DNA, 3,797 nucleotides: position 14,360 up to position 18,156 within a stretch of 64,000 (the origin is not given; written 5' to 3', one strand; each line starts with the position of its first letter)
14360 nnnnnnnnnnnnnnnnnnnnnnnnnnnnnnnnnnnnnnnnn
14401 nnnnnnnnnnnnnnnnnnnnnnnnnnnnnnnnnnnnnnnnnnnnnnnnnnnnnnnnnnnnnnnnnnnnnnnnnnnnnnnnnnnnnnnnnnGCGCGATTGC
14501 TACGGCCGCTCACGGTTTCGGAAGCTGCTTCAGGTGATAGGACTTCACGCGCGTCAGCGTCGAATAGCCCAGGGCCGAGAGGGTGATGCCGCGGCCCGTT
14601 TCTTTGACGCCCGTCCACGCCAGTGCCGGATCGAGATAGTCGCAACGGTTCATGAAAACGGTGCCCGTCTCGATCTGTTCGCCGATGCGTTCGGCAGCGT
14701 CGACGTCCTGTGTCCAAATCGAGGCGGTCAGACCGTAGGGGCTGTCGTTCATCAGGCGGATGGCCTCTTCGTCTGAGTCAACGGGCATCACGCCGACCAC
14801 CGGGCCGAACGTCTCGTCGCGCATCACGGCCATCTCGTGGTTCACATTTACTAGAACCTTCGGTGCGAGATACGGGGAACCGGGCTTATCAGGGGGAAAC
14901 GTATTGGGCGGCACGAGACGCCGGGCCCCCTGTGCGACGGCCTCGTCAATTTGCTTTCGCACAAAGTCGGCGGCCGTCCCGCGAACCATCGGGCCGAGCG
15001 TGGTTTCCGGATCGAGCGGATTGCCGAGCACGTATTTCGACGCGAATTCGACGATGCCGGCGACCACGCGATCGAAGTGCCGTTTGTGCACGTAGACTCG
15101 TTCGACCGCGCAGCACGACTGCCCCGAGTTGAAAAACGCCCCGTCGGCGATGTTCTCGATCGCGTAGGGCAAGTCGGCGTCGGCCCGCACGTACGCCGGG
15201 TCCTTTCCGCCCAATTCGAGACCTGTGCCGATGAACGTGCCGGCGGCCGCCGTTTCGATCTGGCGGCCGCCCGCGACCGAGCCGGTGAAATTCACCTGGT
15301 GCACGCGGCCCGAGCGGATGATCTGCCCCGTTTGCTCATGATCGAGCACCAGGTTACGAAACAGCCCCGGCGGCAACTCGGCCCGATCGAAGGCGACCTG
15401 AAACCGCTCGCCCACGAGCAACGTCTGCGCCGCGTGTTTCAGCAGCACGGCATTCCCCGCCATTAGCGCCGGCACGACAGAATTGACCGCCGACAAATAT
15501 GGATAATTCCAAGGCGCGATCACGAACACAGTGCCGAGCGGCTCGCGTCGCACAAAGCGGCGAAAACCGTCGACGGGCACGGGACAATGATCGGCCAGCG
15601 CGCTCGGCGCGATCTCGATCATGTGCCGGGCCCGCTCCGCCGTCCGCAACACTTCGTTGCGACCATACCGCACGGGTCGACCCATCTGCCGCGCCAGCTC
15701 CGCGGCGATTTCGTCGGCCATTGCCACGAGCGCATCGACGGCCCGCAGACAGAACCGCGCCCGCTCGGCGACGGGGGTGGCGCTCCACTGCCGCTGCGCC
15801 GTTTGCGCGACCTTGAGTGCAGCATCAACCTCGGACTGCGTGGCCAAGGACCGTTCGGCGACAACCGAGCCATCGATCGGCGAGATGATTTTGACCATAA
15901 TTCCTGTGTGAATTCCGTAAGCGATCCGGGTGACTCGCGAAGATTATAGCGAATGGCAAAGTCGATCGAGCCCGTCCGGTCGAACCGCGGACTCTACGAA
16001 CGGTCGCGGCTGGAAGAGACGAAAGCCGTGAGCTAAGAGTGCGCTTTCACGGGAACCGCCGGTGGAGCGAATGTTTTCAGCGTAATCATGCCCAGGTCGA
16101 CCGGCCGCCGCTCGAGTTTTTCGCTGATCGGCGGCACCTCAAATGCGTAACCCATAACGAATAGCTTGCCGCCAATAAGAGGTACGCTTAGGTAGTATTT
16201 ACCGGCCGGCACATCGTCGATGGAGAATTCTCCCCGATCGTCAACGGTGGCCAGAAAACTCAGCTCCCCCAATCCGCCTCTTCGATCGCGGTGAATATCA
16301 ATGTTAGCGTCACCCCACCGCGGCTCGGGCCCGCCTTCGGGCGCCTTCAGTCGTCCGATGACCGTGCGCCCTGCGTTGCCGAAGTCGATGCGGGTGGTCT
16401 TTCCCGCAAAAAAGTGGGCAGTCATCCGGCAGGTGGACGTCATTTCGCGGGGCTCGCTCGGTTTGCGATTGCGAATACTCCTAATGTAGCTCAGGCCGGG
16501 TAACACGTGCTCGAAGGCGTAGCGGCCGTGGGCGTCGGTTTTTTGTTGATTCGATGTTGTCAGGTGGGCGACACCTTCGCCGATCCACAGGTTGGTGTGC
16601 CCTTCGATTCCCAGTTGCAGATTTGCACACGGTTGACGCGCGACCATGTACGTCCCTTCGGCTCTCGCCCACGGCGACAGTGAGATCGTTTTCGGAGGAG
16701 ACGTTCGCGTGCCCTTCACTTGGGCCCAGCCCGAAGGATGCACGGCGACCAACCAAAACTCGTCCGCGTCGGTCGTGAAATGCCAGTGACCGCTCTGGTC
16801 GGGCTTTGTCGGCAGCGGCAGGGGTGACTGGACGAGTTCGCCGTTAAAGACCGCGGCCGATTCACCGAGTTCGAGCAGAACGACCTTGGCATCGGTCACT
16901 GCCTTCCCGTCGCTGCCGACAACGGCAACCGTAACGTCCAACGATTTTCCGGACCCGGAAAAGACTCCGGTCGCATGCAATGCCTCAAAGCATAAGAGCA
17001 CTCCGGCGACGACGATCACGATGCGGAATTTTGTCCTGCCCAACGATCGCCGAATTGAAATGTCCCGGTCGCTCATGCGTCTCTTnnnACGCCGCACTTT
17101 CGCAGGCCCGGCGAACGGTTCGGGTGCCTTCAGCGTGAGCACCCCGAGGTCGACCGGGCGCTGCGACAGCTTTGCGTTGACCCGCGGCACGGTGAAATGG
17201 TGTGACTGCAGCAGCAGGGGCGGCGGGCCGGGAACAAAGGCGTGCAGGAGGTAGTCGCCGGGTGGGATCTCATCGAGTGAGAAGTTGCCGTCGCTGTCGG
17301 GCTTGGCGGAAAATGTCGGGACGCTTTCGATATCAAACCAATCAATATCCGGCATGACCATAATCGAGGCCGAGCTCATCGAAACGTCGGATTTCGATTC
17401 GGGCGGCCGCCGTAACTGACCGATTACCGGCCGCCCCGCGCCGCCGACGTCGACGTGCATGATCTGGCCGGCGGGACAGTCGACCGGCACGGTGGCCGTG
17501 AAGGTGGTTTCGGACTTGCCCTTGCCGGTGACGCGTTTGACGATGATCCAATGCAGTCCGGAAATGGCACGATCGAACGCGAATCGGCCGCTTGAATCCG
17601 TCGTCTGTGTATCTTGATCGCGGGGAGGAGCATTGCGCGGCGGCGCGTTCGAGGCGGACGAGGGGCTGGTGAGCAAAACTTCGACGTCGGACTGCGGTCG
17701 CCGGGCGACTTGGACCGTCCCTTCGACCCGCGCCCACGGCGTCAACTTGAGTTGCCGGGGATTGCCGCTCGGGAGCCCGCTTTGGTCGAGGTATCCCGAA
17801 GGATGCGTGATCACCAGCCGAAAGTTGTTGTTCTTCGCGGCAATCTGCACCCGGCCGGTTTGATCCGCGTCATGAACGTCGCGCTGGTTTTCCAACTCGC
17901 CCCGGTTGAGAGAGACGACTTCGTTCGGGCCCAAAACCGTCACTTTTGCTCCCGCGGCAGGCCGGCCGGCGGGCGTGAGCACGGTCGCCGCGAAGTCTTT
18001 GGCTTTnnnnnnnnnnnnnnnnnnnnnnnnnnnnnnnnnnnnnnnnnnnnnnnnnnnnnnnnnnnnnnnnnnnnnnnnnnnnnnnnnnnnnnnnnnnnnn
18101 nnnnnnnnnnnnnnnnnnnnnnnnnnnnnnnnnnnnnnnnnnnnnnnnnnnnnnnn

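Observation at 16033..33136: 17-kb head-to-tail array of eight paralogous signal-anchored beta-sandwich-repeat proteins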

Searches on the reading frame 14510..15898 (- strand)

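Call 6: search_protein_families(library=pfam, proteins=[window:14510-15898:-], max_evalue=0.01)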
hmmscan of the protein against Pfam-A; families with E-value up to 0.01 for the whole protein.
window:14510-15898:- (462 aa): 1 family
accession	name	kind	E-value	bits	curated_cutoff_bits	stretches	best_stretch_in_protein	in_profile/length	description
PF00171.27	Aldedh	-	1.5e-123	413.2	23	1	3-453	10-460/461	Aldehyde dehydrogenase family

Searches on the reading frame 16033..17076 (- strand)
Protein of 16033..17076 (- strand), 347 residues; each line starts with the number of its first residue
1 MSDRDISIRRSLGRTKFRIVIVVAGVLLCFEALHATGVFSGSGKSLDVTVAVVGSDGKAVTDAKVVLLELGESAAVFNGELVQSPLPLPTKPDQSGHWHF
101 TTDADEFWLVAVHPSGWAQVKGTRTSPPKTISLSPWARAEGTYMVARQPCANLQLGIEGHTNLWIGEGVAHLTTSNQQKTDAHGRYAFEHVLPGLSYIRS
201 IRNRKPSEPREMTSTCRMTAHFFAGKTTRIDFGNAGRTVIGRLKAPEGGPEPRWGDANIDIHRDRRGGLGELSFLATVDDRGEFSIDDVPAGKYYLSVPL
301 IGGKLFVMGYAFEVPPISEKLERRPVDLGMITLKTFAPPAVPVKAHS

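Call 4: search_protein_families(library=pfam, proteins=[window:16033-17076:-], max_evalue=1)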
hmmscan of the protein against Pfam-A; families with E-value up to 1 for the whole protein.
window:16033-17076:- (347 aa): 8 families
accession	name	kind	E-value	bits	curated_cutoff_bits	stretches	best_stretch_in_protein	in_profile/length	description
PF13620.12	CarboxypepD_reg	-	6.8e-07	30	32.3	1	276-302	32-58/82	Carboxypeptidase regulatory-like domain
PF14686.12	fn3_3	-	0.0026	17.9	24.4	1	273-297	26-50/75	Polysaccharide lyase family 4, domain II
PF17210.9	SdrD_B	-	0.0042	17.7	29.7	0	174-198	38-62/112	SdrD B-like domain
PF13715.12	CarbopepD_reg_2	-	0.0048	17.3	32.2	1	276-302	28-54/88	CarboxypepD_reg-like domain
PF24107.1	DUF7382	-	0.013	15.8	27.4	1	47-67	21-41/65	Domain of unknown function (DUF7382)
PF09430.16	EMC7_beta-sandw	-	0.06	14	26.6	1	274-299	21-46/122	ER membrane protein complex subunit 7, beta-sandwich domain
PF23193.1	NOMO_3rd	-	0.13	12.8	27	0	277-300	62-85/120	NOMO third transthyretin-like domain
PF16371.11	MetallophosN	-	0.31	11.7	35.6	0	90-119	22-51/77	N terminal of Calcineurin-like phosphoesterase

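Call 35: search_protein_families(library=ncbifam, proteins=[window:16036-17076:-], max_evalue=0.01)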
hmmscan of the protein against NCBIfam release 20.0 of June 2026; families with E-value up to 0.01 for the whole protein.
window:16036-17076:- (347 aa): 0 families

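Call 68: search_protein_families(library=padloc, proteins=[window:16036-17076:-], max_evalue=0.01)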
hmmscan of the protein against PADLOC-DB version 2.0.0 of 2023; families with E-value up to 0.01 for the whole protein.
window:16036-17076:- (347 aa): 0 families

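Call 87: predict_structure(alignment_id=A5)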
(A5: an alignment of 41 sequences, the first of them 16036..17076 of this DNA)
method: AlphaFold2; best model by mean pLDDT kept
length: 347 residues; sequences in the alignment: 41
mean_pLDDT: 83.8   pTM: 0.77
mean pLDDT of the five models: 83.8, 81.7, 81.4, 81.3, 81.2
residues with pLDDT >= 90: 209; 70-90: 68; 50-70: 30; < 50: 40
segments of 3 or more residues with pLDDT < 50: 1-18, 25-41
pLDDT, mean of each block of 10 residues (from residue 1): 42 44 47 43 82 96 93 92 71 93 93 96 96 98 92 92 61 94 98 94 72 89 97 92 94 90 76 92 94 93 83 91 90 85 73
secondary structure, 60 per line:
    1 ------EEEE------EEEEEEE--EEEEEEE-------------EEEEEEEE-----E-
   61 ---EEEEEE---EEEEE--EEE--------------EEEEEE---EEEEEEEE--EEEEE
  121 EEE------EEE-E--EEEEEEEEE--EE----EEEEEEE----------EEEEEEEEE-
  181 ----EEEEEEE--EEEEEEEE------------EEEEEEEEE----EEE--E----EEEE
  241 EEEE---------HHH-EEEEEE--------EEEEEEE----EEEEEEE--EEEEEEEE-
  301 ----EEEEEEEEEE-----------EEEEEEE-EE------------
elements in order: E7-10 E17-23 E26-32 E46-53 E64-69 E73-77 E80-82 E97-102 E106-113 E116-123 E130-132 E137-145 E154-160 E171-179 E185-191 E194-201 E214-222 E227-229 E237-244 E258-263 E272-278 E283-289 E292-299 E305-314 E326-332

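Call 90: fold_search(model_id=the predicted structure, library=pdb)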
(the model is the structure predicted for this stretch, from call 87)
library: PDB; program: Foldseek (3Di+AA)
matches with E <= 10: 1117; with E <= 0.001: 32
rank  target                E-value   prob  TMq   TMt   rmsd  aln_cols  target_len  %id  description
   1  6fwv_B                3.0e-07  1.00  0.20  0.14  22.0       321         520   12  The Bacillus anthracis TIE protein (released 2018-08-08)
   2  6fwv_A                4.3e-07  1.00  0.21  0.14  36.5       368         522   11  The Bacillus anthracis TIE protein (released 2018-08-08)
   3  3kpt_B                5.9e-07  1.00  0.18  0.17  24.6       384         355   11  Crystal structure of BcpA, the major pilin subunit of Bacillus cereus (released 2009-11-24)
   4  3rkp_B                1.3e-06  1.00  0.18  0.18  23.7       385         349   11  Crystal structure of BcpA*(D312A), the major pilin subunit of Bacillus cereus (released 2012-05-30)
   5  7vcr_B                4.0e-06  1.00  0.19  0.16  20.1       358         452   11  Crystal Structure of PitA fragment from pilus islet-2 of Streptococcus oralis (released 2022-06-01)
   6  3kpt_A                6.0e-06  1.00  0.19  0.19  23.6       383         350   11  Crystal structure of BcpA, the major pilin subunit of Bacillus cereus (released 2009-11-24)
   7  3rkp_A                6.3e-06  1.00  0.19  0.19  23.5       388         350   10  Crystal structure of BcpA*(D312A), the major pilin subunit of Bacillus cereus (released 2012-05-30)
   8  7vcn_B                1.1e-05  0.98  0.18  0.15  30.7       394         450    8  Crystal Structure of PitA fragment from pilus islet-2 of Streptococcus oralis with Tb-Xo4 (released 2022-07-13)
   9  3phs                  1.5e-05  1.00  0.22  0.29  12.5       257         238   10  Crystal Structure of GBS52, the minor pilin in gram-positive pathogen Streptococcus agalactiae (released 2010-11-17)
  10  4oq1                  2.1e-05  1.00  0.21  0.22  17.5       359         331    8  Structure of the Streptococcal ancillary pilin (released 2014-04-23)
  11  9lr7_C                3.3e-05  0.99  0.19  0.18  23.5       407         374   10  Crystal Structure of the Basal pilin EbpB from Enterococcus faecalis. (released 2025-07-16)
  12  7vcr_A                3.3e-05  0.99  0.19  0.16  19.6       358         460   10  Crystal Structure of PitA fragment from pilus islet-2 of Streptococcus oralis (released 2022-06-01)
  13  7w6b                  4.3e-05  0.99  0.20  0.11  17.9       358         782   11  Crystal Structure of PitA from pilus islet-2 of Streptococcus oralis (released 2022-06-01)
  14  9lty_A                6.8e-05  0.96  0.16  0.15  21.7       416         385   10  Crystal Structure of C-terminal stable fragment of the Shaft pilin EbpC from Enterococcus faecalis (released 2025-07-16)
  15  9lr7_B                1.6e-04  0.98  0.20  0.18  24.3       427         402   10  Crystal Structure of the Basal pilin EbpB from Enterococcus faecalis. (released 2025-07-16)
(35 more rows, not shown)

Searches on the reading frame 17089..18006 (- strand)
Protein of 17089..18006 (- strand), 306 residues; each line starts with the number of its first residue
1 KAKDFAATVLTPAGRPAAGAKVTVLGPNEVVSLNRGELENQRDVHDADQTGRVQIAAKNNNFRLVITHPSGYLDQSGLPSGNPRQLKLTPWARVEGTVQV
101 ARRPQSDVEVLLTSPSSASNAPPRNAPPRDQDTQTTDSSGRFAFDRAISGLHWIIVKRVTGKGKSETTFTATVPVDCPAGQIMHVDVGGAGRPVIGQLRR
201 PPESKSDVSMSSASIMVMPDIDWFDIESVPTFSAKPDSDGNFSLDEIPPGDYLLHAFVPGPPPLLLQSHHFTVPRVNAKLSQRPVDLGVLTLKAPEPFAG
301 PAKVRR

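Call 74: search_protein_representatives(alignment_id=A3)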
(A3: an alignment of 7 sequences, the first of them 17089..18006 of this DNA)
Query: 7 sequences, 300 profile positions. Proteins with E-value up to 0.001 (for the whole library): 17113; up to 1e-10: 4987; up to 1e-30: 1099. The best 150 are listed.
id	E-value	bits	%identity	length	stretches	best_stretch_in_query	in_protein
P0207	8.6e-173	589.9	-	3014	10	2-222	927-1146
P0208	2.9e-170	581.7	-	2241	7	5-295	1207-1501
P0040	8.0e-140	481.7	-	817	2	1-300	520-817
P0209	1.6e-123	428.1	-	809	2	1-295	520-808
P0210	1.0e-115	402.5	-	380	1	1-299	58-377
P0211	1.1e-112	392.6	-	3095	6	10-296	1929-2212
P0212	9.0e-112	389.6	-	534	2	1-294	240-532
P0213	1.8e-110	385.3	-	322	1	1-297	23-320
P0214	7.5e-110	383.3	-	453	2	5-220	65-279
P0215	2.1e-107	375.2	-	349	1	1-297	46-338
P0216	3.1e-103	361.6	-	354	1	7-297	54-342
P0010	3.9e-103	361.2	-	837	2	1-297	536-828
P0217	4.6e-101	354.4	-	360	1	1-296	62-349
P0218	5.0e-100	351.0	-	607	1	1-297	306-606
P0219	1.3e-99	349.7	-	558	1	1-299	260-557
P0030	5.5e-84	298.4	-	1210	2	2-297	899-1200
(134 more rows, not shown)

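Call 76: search_protein_families(library=pfam, alignment_id=A4, max_evalue=0.00001)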
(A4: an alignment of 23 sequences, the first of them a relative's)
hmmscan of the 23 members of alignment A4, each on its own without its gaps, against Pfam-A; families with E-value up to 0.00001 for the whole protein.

A. member 1, P0207 (3014 aa): 17 families
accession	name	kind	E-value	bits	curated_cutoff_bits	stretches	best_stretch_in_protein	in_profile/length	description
PF13620.12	CarboxypepD_reg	-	8.3e-121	395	32.3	3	1533-1598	1-67/82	Carboxypeptidase regulatory-like domain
PF13715.12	CarbopepD_reg_2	-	2.4e-34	117.7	32.2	0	669-744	1-76/88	CarboxypepD_reg-like domain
PF05569.17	Peptidase_M56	-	1.3e-33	116.9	31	1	169-371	85-294/296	BlaR1 peptidase M56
PF20598.4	DUF6795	-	6.2e-26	91.1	27.4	0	574-640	5-62/103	Domain of unknown function (DUF6795)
PF02369.22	Big_1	-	2.1e-22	79.4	34.9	0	749-775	20-46/93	Bacterial Ig-like domain (group 1)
PF10670.15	DUF4198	-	9.3e-18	65.5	34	0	1900-1946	149-194/209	Domain of unknown function (DUF4198)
PF14686.12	fn3_3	-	5.3e-17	61.8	24.4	0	2884-2926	8-51/75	Polysaccharide lyase family 4, domain II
PF24107.1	DUF7382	-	8.9e-14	51.6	27.4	0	1330-1361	12-43/65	Domain of unknown function (DUF7382)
PF15976.11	CooC_C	-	1.4e-13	51.1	29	0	667-708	17-54/93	CS1-pili formation C-terminal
PF09430.16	EMC7_beta-sandw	-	3.9e-13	50.1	26.6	0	2078-2102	22-46/122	ER membrane protein complex subunit 7, beta-sandwich domain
PF17210.9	SdrD_B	-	6e-13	49.4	29.7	0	1539-1583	17-61/112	SdrD B-like domain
PF00775.27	Dioxygenase_C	-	3e-12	46.8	27.3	0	2263-2362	27-137/182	Dioxygenase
PF17789.7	MG4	-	5.1e-09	36.7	24.7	0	665-707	12-58/95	Macroglobulin domain MG4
PF16371.11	MetallophosN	-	6.7e-09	36.3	35.6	0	1536-1575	1-33/77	N terminal of Calcineurin-like phosphoesterase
PF11974.14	bMG3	-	1.9e-06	28.2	34.9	0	1542-1599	24-75/103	Bacterial alpha-2-macroglobulin MG3 domain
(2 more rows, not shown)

B. families by the number of members that match (of 23 scanned): 39 families (the first 25 are shown)
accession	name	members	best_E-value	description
PF13620.12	CarboxypepD_reg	23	8.3e-121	Carboxypeptidase regulatory-like domain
PF13715.12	CarbopepD_reg_2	23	1.6e-43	CarboxypepD_reg-like domain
PF02369.22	Big_1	22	4.7e-36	Bacterial Ig-like domain (group 1)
PF20598.4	DUF6795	21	4.1e-32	Domain of unknown function (DUF6795)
PF05569.17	Peptidase_M56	20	1.1e-37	BlaR1 peptidase M56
PF10670.15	DUF4198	19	7.3e-41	Domain of unknown function (DUF4198)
PF24107.1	DUF7382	14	2e-14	Domain of unknown function (DUF7382)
PF00775.27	Dioxygenase_C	13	1.7e-20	Dioxygenase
PF14686.12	fn3_3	13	5.3e-17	Polysaccharide lyase family 4, domain II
PF17210.9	SdrD_B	12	6e-13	SdrD B-like domain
PF17802.7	SpaA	10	4.2e-12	Prealbumin-like fold domain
PF09430.16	EMC7_beta-sandw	9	3.9e-13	ER membrane protein complex subunit 7, beta-sandwich domain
PF00578.27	AhpC-TSA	7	1.2e-40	AhpC/TSA family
PF15976.11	CooC_C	7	1.4e-13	CS1-pili formation C-terminal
PF23193.1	NOMO_3rd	7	5e-12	NOMO third transthyretin-like domain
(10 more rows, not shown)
